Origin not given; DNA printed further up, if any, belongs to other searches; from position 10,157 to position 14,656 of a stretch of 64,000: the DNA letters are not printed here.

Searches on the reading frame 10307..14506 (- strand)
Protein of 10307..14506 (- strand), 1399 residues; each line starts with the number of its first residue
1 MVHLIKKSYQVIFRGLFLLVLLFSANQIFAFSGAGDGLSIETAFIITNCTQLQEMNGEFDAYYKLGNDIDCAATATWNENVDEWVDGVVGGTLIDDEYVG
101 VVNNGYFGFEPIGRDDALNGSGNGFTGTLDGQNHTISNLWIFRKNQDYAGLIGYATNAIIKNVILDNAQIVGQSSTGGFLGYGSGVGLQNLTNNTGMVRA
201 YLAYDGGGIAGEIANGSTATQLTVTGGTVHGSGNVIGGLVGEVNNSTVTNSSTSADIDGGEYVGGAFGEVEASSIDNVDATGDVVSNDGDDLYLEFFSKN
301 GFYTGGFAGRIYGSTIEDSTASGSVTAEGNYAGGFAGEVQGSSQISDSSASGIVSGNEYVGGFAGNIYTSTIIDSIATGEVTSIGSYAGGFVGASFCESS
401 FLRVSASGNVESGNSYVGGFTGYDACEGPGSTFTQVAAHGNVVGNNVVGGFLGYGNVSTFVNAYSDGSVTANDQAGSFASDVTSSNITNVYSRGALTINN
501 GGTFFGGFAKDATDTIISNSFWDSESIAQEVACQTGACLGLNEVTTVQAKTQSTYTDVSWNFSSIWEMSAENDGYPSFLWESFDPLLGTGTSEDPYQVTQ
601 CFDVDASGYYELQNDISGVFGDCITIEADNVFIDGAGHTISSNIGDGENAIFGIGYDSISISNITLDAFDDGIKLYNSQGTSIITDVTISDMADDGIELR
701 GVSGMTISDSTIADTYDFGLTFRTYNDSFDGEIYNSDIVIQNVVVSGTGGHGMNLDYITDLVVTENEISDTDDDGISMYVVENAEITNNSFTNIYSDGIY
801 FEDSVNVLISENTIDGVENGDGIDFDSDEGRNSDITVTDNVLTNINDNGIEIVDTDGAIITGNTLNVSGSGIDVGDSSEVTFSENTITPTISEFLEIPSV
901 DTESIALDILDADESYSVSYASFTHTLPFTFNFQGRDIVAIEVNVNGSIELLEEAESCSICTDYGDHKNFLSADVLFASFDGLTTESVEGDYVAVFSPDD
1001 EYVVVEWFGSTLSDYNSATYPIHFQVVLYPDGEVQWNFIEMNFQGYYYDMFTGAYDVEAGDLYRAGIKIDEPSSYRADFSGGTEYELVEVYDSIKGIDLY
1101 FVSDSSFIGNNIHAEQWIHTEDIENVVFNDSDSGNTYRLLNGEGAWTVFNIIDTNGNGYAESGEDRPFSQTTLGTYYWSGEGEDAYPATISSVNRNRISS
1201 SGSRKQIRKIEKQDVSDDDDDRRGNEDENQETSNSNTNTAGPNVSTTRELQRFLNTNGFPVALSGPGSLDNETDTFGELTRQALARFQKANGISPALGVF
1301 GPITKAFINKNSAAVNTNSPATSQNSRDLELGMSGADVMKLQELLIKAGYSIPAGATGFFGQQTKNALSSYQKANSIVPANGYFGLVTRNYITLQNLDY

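Call 7: search_protein_families(library=pfam, proteins=[window:10307-14506:-], max_evalue=0.001)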
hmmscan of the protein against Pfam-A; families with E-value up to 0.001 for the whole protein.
window:10307-14506:- (1399 aa): 4 families
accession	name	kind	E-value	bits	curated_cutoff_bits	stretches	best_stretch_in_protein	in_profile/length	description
PF13229.12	Beta_helix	-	2.2e-21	76.6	25.9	2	735-887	7-158/158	Right handed beta helix region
PF01471.23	PG_binding_1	-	1.8e-18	66.9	23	2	1334-1389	1-54/57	Putative peptidoglycan binding domain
PF05048.19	NosD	-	1.7e-12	47.7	23.6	1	735-888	7-147/212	Periplasmic copper-binding protein (NosD)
PF07581.17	Glug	-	7.7e-10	39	20.5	1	301-326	2-28/28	The GLUG motif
